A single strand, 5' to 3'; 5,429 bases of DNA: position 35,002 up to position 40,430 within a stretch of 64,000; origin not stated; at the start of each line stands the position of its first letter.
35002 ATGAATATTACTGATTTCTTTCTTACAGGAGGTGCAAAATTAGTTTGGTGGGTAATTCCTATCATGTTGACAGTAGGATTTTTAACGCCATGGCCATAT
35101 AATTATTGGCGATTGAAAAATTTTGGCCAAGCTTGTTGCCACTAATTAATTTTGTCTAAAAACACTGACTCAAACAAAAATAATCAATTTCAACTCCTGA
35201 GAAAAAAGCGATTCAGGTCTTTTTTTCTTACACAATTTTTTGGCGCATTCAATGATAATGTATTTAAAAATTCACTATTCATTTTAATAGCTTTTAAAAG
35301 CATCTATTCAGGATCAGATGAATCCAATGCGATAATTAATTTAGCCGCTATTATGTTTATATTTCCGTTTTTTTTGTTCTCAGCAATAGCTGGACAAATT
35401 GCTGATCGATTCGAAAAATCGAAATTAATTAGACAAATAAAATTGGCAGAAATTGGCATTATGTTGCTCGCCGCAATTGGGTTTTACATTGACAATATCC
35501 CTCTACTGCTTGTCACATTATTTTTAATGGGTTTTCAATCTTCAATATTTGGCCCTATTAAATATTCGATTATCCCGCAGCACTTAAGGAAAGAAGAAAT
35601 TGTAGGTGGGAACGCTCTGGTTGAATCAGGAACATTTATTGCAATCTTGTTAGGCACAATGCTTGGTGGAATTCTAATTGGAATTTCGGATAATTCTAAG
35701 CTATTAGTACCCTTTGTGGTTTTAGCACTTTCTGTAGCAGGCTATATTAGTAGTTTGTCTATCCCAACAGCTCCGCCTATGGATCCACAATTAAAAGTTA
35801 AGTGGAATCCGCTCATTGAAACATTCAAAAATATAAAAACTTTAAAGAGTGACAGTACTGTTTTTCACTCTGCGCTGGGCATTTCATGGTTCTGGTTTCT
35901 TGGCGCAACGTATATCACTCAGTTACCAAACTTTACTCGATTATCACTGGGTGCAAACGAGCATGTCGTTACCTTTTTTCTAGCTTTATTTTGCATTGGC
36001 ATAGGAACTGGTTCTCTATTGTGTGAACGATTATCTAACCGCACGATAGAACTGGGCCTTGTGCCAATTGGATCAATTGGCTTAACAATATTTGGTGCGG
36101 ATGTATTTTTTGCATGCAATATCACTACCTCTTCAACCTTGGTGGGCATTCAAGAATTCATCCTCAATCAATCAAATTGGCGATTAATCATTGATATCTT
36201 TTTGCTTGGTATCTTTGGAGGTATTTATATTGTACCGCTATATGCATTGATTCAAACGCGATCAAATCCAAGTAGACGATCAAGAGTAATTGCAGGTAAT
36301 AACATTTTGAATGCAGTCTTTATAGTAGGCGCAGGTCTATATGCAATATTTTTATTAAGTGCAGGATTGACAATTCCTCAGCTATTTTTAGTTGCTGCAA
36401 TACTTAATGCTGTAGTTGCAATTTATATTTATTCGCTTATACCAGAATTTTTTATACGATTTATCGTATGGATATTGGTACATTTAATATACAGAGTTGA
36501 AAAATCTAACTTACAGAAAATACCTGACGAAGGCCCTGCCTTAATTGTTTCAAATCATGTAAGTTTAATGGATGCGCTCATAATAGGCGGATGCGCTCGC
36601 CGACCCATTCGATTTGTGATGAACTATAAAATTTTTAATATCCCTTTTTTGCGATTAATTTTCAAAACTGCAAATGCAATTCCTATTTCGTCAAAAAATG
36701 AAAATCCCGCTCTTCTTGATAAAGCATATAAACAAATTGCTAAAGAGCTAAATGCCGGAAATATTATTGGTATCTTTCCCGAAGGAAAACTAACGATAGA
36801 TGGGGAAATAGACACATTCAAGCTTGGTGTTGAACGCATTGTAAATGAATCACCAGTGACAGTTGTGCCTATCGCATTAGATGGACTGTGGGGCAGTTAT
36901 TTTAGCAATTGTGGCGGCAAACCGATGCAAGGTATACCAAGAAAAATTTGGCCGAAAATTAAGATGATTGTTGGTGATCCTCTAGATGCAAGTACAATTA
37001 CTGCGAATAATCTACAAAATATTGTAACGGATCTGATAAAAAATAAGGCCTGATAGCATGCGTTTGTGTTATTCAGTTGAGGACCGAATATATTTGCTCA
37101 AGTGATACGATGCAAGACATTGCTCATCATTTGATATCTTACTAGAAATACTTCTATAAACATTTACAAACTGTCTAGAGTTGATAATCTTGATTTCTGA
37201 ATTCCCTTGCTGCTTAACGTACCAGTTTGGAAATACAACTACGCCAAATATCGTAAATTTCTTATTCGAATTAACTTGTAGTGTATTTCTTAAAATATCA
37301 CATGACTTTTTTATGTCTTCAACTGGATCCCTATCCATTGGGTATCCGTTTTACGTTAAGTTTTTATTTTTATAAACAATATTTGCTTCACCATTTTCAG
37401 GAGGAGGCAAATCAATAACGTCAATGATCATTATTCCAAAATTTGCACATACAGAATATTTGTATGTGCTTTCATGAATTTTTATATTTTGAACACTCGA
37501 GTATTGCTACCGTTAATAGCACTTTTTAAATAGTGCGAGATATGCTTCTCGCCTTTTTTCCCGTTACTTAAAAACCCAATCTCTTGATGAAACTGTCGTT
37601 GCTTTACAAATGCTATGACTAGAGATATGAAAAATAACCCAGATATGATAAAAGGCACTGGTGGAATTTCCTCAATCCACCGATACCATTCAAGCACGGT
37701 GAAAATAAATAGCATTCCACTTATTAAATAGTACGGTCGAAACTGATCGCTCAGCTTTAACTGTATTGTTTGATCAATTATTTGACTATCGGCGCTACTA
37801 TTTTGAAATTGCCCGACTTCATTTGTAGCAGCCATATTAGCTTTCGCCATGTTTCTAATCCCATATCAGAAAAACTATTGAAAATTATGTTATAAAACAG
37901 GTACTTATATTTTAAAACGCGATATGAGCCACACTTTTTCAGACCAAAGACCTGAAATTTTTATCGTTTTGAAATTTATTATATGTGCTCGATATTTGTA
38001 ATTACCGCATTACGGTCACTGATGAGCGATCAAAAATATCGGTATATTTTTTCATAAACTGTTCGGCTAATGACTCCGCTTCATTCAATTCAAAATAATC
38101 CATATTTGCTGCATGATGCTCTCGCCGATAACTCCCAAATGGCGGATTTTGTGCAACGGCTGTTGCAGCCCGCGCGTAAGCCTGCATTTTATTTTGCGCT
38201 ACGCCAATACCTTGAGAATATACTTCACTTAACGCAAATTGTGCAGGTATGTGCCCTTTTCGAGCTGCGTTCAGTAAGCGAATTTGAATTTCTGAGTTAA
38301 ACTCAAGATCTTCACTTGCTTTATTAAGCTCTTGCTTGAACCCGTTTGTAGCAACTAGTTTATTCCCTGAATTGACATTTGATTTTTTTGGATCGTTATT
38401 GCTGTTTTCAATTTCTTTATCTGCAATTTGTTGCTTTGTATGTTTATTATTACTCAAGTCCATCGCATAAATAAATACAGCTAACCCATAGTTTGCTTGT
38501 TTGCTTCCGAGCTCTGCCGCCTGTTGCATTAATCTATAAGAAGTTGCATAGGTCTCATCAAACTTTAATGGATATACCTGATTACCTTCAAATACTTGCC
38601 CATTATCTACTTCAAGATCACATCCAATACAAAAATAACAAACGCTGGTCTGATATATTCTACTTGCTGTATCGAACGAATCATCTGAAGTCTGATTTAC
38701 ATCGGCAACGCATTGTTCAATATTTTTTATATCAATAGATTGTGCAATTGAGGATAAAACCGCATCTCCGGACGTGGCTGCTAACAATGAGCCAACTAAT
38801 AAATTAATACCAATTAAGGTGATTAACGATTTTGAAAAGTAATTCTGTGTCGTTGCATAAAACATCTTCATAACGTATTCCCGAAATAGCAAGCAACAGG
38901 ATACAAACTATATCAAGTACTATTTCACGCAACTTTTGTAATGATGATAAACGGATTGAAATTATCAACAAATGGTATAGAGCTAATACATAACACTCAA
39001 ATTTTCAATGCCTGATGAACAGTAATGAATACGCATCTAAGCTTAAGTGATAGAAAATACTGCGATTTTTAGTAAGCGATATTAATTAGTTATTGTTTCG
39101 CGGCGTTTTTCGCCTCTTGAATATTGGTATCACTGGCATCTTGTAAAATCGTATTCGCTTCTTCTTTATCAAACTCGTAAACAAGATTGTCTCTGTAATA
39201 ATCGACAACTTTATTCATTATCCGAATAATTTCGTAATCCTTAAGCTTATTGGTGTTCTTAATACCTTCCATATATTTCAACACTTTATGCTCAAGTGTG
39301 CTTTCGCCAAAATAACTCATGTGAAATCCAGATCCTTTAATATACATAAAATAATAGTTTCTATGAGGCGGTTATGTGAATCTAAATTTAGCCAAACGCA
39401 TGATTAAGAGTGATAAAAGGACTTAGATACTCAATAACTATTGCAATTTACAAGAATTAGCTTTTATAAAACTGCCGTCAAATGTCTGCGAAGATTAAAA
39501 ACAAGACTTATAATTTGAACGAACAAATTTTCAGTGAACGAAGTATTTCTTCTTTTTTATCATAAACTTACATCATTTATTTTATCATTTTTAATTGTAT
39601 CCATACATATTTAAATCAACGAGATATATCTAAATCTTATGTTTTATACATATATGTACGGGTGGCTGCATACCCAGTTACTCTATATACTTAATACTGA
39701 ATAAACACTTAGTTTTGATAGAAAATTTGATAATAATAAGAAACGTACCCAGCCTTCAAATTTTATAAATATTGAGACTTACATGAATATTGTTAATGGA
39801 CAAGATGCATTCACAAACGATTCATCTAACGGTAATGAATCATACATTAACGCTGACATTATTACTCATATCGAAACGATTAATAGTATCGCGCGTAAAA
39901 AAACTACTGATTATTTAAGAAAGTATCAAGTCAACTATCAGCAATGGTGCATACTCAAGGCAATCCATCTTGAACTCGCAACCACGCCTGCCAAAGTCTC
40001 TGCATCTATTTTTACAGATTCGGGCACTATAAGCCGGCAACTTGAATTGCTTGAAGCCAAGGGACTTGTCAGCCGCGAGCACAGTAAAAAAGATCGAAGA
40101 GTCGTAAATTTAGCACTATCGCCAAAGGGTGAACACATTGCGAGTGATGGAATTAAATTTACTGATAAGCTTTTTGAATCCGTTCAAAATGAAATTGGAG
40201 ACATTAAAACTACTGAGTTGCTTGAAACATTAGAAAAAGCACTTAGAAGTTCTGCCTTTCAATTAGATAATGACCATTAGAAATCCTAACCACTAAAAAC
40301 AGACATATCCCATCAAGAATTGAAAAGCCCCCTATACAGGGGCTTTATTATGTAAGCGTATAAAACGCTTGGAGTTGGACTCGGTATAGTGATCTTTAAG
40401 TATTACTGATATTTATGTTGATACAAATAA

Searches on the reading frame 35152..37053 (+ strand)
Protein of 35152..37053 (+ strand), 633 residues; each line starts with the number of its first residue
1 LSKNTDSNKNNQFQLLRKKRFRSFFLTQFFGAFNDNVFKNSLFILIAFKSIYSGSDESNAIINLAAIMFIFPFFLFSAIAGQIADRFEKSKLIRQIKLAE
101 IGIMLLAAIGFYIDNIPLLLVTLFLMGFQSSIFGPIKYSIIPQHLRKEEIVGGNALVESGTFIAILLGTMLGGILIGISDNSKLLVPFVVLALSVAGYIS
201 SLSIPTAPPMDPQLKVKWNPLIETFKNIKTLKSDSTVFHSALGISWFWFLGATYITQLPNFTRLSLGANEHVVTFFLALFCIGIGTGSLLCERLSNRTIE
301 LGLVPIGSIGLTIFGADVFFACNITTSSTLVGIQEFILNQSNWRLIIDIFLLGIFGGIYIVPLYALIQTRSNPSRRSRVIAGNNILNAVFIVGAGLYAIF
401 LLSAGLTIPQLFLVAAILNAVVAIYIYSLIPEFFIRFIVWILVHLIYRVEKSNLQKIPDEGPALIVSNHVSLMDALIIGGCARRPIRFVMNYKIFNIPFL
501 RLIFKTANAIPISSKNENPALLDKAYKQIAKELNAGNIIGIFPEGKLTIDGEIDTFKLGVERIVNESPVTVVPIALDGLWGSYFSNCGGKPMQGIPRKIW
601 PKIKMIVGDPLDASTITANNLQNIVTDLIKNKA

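Call 36: search_protein_families(library=pfam, proteins=[window:35152-37053:+], max_evalue=0.0001)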
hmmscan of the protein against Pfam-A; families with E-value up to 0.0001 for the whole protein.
window:35152-37053:+ (633 aa): 3 families
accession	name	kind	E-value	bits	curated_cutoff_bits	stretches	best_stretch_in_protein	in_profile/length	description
PF01553.26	Acyltransferase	-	6.2e-25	88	23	1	448-576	1-131/132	Acyltransferase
PF07690.21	MFS_1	-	1.9e-20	73.5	33.4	1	25-327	2-294/347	Major Facilitator Superfamily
PF05977.19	MFS_3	-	2e-11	43.5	27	1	17-313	8-296/524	Transmembrane secretion effector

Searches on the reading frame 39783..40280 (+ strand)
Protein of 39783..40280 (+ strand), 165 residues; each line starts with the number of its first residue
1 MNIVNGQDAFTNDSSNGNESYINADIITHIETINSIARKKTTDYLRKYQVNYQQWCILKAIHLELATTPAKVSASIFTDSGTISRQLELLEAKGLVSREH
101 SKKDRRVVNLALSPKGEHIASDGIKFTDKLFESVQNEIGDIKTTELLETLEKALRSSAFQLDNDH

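Call 3: search_protein_families(library=pfam, proteins=[window:39783-40280:+], max_evalue=0.01)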
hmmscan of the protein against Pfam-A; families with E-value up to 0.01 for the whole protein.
window:39783-40280:+ (165 aa): 5 families
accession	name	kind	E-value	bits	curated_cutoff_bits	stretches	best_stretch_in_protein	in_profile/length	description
PF01047.28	MarR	-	3.5e-09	36.9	24.6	1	51-108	2-59/59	MarR family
PF12802.13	MarR_2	-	4.1e-09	36.9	27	1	49-106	2-60/61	MarR family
PF13463.12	HTH_27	-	4.7e-07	30.4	22.2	1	50-116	1-68/68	Winged helix DNA-binding domain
PF22381.2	Staph_reg_Sar_Rot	-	8.2e-07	29.5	27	1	45-119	7-81/85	Transcriptional regulator SarA/Rot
PF13601.12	HTH_34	-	0.0021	18.6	27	1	68-122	16-71/80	Winged helix DNA-binding domain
